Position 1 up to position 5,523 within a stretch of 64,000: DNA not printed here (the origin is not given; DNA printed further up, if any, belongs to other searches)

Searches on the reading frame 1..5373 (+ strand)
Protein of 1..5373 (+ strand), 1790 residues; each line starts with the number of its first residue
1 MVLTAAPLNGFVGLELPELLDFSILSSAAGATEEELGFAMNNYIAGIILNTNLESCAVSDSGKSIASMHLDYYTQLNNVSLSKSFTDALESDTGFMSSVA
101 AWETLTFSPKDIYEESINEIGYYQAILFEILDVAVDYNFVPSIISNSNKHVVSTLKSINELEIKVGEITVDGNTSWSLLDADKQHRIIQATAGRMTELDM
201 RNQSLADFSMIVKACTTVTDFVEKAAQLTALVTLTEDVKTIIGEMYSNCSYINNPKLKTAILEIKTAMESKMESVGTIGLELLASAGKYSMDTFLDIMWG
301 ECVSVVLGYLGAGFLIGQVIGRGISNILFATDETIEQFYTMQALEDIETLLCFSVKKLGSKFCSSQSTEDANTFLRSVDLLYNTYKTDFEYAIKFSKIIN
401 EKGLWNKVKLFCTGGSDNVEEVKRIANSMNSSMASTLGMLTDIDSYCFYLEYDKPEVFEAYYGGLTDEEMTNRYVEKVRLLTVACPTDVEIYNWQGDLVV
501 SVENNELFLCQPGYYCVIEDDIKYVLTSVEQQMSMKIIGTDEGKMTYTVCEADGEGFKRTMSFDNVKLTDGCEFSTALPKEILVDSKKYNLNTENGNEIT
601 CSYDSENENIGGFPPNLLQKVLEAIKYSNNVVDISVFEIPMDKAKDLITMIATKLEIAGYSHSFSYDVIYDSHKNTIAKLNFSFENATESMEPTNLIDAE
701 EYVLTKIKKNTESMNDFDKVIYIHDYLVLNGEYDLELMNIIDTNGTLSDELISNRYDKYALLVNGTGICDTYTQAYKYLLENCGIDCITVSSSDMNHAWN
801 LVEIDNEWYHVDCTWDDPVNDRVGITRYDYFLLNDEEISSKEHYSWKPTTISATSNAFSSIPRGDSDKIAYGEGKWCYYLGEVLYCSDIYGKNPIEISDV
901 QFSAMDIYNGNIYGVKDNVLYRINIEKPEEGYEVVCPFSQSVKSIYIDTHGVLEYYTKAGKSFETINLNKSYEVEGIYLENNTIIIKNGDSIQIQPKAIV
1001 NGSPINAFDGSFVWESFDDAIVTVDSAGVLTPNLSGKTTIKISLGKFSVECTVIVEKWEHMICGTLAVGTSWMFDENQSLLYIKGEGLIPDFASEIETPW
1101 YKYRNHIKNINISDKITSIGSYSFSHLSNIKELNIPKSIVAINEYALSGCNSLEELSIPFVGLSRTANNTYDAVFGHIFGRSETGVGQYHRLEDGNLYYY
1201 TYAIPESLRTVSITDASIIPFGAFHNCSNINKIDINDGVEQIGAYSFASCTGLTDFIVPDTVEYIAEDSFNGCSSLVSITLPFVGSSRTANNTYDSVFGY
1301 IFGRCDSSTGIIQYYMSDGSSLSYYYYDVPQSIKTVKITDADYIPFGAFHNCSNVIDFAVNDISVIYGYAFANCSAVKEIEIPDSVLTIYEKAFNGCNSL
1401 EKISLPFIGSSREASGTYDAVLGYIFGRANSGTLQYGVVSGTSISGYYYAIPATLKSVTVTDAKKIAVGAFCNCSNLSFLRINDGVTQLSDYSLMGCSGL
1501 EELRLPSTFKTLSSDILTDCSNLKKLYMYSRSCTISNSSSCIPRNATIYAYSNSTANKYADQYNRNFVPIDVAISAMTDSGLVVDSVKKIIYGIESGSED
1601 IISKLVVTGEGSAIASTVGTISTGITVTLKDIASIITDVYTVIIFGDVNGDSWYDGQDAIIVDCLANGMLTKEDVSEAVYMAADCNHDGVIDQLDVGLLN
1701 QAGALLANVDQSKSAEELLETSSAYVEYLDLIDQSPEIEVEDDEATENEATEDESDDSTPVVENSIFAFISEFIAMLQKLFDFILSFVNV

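Call 9: search_protein_families(library=pfam, max_evalue=0.001, proteins=[window:1-5373:+])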
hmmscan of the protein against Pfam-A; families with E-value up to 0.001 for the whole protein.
window:1-5373:+ (1790 aa): 5 families
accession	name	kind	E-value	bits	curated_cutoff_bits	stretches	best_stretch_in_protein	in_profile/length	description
PF13306.12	LRR_5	-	3.4e-50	169.6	27.7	4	1207-1282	12-87/127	BspA type Leucine rich repeat region (6 copies)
PF13855.12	LRR_8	-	1.1e-11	44.7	27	0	1114-1158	11-56/61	Leucine rich repeat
PF01841.26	Transglut_core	-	1.3e-06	29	23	1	712-813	10-108/108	Transglutaminase-like superfamily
PF02368.24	Big_2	-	1.9e-05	24.9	22.8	1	975-1053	3-79/79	Bacterial Ig-like domain (group 2)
PF00404.24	Dockerin_1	-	0.00043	20.8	22.9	0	1646-1701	2-54/57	Dockerin type I domain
